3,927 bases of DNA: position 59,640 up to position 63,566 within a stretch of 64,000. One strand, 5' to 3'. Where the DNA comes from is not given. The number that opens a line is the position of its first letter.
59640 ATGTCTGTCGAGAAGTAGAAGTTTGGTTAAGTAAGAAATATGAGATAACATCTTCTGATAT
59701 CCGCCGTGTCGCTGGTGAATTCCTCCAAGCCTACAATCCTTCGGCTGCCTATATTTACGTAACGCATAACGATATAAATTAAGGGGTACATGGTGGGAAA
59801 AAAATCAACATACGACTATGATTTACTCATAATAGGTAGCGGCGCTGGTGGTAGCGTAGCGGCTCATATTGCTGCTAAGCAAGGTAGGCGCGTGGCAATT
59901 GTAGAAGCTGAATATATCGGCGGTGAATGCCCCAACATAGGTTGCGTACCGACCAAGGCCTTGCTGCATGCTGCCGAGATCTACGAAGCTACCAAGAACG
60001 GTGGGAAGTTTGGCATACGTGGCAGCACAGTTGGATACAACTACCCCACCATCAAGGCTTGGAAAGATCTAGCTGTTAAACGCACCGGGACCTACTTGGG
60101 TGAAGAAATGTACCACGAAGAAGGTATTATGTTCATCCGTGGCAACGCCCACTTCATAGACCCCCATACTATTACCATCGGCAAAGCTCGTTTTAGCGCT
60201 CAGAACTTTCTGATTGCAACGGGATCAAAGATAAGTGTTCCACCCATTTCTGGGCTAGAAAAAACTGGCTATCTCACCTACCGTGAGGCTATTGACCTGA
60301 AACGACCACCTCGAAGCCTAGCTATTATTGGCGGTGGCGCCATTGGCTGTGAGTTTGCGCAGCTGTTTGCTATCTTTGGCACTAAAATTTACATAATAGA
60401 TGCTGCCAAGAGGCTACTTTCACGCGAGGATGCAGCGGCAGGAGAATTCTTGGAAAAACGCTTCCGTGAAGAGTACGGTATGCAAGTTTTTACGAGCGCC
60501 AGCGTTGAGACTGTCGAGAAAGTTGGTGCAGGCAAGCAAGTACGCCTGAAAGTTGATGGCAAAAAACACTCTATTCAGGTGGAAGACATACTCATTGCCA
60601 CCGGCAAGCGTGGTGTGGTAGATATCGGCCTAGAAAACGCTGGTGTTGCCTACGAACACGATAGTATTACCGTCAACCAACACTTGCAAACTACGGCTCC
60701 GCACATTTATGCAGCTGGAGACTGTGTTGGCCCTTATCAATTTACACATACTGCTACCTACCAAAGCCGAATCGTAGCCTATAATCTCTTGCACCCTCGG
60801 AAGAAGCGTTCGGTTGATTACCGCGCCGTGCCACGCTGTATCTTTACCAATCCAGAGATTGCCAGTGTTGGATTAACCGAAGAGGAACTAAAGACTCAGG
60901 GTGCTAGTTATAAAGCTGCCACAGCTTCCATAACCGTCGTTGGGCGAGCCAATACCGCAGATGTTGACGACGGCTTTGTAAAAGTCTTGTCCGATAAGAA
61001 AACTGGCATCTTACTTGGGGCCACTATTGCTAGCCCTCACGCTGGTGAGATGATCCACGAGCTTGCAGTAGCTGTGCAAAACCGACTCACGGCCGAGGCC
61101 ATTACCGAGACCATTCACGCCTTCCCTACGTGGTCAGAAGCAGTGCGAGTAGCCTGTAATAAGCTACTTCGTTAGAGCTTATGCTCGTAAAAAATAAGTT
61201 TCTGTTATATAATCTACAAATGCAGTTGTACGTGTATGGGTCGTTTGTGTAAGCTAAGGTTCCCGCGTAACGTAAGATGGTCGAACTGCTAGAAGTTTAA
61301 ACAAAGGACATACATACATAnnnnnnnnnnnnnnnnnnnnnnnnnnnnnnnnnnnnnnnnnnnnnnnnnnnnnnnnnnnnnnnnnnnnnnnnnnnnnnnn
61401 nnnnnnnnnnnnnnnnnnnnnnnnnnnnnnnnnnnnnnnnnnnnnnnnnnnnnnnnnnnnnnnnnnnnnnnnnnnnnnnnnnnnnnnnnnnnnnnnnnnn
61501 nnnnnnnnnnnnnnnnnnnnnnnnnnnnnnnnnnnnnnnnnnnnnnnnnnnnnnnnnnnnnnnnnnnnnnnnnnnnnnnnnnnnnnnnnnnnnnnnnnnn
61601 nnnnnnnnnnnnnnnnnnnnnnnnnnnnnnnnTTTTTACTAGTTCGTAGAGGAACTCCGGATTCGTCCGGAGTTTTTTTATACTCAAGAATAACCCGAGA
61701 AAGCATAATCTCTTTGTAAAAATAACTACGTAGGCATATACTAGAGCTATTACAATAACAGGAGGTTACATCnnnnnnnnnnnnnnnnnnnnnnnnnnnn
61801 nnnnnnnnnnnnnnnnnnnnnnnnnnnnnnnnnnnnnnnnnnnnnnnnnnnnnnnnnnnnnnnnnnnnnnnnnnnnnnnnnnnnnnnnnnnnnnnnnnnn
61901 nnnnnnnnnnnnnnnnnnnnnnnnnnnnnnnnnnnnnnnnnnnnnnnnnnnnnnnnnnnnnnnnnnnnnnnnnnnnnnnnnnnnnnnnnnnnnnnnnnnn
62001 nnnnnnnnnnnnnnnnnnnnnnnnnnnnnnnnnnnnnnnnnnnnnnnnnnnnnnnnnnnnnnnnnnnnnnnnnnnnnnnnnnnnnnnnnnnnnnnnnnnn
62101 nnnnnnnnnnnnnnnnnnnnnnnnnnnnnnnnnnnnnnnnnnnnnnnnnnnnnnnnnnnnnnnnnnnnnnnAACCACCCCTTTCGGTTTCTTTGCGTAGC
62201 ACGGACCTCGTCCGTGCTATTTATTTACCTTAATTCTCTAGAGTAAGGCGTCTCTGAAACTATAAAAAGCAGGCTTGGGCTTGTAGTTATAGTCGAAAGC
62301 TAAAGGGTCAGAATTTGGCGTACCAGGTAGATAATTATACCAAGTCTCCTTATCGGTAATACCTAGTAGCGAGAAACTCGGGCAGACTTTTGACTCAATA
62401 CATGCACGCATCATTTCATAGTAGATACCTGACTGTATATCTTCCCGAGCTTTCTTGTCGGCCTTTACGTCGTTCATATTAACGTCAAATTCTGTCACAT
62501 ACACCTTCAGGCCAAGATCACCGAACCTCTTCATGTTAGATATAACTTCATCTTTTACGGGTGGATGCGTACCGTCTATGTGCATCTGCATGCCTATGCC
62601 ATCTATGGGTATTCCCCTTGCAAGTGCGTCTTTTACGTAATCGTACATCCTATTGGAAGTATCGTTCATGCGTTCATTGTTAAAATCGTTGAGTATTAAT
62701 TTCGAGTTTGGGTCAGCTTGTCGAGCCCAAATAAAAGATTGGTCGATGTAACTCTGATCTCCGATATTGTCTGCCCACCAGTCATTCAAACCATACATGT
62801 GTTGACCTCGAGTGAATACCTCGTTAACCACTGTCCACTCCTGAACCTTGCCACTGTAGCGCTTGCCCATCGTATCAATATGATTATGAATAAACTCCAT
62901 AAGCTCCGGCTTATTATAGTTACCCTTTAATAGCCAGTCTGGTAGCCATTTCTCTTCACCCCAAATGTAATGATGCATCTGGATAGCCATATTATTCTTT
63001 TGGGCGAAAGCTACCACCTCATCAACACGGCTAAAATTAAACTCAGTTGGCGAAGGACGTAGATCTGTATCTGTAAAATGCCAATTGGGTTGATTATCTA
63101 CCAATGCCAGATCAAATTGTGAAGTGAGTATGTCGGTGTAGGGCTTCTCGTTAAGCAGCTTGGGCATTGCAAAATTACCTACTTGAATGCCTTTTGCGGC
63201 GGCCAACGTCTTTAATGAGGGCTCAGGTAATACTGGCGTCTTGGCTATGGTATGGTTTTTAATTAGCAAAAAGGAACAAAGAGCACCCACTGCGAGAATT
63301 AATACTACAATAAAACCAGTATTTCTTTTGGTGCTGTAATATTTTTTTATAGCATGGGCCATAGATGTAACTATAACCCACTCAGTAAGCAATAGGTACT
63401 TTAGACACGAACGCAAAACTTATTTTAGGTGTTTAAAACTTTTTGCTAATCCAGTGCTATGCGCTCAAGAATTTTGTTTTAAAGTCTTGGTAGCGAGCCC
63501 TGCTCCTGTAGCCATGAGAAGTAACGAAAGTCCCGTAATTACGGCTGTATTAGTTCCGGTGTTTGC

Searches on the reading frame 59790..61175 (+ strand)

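Call 29: search_protein_families(library=pfam, proteins=[window:59790-61175:+], max_evalue=0.01)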
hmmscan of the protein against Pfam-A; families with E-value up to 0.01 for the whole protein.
window:59790-61175:+ (461 aa): 14 families
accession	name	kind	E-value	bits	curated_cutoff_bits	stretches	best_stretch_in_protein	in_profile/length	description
PF07992.20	Pyr_redox_2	-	3.6e-58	197.7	26.1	1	10-325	1-290/291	Pyridine nucleotide-disulphide oxidoreductase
PF02852.28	Pyr_redox_dim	-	2.9e-34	118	25.3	1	347-454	1-108/110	Pyridine nucleotide-disulphide oxidoreductase, dimerisation domain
PF00070.33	Pyr_redox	-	2.2e-18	66.9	22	1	177-254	2-80/82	Pyridine nucleotide-disulphide oxidoreductase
PF13450.12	NAD_binding_8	-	9.7e-11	42.2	21.9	1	14-49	1-37/68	NAD(P)-binding Rossmann-like domain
PF13738.12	Pyr_redox_3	-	1.1e-06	28.5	30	1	127-310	115-305/305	Pyridine nucleotide-disulphide oxidoreductase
PF03486.20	HI0933_like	-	2.3e-06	27.7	50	0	11-41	2-32/244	HI0933-like protein Rossmann domain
PF12831.13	FAD_oxidored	-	9.4e-06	25.6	27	1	11-48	1-39/416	FAD dependent oxidoreductase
PF01262.27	AlaDh_PNT_C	-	6.1e-05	23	23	0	176-335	30-185/214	Alanine dehydrogenase/PNT, C-terminal domain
PF00890.30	FAD_binding_2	-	6.8e-05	22.7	20.4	1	11-42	1-32/414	FAD binding domain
PF02737.24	3HCDH_N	-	0.0001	22.7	22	1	177-228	2-53/180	3-hydroxyacyl-CoA dehydrogenase, NAD binding domain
PF02826.25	2-Hacid_dh_C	-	0.00056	19.8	25.1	0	175-210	37-72/178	D-isomer specific 2-hydroxyacid dehydrogenase, NAD binding domain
PF01494.25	FAD_binding_3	-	0.0016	18.2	22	0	10-40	2-32/349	FAD binding domain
PF00899.27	ThiF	-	0.0023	17.5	28.1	0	177-204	23-51/238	ThiF family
PF01266.30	DAO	-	0.0049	16.9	27.9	1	11-45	1-36/353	FAD dependent oxidoreductase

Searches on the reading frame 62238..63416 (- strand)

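Call 29: search_protein_families(library=pfam, proteins=[window:62238-63416:-], max_evalue=0.01)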
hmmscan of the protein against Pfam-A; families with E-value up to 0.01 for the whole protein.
window:62238-63416:- (392 aa): 1 family
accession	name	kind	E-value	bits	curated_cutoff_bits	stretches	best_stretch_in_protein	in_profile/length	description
PF00331.26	Glyco_hydro_10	-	1.9e-76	257.7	22.1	1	67-389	1-310/311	Glycosyl hydrolase family 10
